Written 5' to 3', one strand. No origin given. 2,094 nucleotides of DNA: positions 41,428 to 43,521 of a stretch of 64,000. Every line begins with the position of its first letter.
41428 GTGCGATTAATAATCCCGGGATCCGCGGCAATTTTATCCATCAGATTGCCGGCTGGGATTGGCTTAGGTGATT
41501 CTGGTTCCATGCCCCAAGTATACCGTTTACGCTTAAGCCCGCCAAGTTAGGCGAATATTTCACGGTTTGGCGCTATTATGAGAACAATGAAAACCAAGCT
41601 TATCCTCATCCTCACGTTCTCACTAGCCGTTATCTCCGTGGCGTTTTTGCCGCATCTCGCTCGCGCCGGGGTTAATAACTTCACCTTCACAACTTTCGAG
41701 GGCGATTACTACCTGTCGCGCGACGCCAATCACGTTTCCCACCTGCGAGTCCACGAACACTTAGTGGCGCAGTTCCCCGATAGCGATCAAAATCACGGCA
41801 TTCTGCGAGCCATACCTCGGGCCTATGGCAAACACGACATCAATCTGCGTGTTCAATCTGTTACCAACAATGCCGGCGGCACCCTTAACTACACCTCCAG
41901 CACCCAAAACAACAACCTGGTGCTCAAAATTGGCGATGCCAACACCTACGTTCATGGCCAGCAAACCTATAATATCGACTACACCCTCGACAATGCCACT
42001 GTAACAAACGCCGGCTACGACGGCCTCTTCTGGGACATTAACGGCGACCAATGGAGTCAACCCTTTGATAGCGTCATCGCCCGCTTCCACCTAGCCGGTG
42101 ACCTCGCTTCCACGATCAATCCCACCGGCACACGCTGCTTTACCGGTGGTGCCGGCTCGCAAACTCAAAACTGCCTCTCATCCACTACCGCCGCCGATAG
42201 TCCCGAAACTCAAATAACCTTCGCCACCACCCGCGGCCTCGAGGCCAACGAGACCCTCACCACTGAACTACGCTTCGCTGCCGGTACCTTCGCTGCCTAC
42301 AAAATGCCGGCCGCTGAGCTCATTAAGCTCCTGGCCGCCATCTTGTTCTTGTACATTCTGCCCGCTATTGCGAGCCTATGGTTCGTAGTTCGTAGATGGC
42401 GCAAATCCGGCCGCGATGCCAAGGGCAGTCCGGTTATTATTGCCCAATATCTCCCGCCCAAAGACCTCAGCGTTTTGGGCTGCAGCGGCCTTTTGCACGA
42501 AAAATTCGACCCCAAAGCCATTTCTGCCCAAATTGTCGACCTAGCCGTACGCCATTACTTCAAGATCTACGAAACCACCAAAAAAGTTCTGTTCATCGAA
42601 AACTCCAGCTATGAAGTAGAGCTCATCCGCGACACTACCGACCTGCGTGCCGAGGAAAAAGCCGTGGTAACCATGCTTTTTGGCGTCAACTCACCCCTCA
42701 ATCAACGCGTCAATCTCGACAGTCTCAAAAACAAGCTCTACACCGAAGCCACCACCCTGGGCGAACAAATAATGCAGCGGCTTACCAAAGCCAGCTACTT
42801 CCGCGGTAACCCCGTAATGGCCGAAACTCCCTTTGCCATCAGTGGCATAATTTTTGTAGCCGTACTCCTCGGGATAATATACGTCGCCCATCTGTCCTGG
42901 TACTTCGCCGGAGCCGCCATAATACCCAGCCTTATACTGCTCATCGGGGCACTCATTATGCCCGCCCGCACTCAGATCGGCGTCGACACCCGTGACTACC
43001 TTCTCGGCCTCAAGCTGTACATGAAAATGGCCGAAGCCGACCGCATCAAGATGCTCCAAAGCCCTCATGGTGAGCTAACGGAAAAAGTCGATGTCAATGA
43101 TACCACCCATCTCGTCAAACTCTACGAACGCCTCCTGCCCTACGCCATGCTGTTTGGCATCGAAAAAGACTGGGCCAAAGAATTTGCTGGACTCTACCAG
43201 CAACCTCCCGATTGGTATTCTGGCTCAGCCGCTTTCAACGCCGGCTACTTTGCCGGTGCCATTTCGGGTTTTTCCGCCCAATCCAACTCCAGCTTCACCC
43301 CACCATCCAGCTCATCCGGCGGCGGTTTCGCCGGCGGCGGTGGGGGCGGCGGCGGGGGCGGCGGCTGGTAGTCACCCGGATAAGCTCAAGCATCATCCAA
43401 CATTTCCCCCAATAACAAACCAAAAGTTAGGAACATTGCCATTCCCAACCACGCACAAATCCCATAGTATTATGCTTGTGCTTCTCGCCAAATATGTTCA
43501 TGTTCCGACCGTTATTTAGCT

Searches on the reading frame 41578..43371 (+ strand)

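Call 9: search_protein_families(library=ncbifam, proteins=[window:41578-43371:+], max_evalue=0.00001)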
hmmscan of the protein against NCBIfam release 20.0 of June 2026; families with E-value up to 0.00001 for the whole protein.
window:41578-43371:+ (597 aa): 0 families

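Call 87: search_protein_families(library=pfam, proteins=[window:41578-43371:+], max_evalue=0.00001)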
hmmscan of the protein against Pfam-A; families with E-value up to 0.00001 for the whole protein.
window:41578-43371:+ (597 aa): 2 families
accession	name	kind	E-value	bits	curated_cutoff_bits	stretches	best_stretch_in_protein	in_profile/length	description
PF20990.2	DUF2207_C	-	2.1e-27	96.8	33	1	291-536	4-247/247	Predicted membrane protein (DUF2207) C-terminal domain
PF09972.14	DUF2207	-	1.4e-14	55.2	24.4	1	55-231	16-170/172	Predicted membrane protein (DUF2207) N-terminal domain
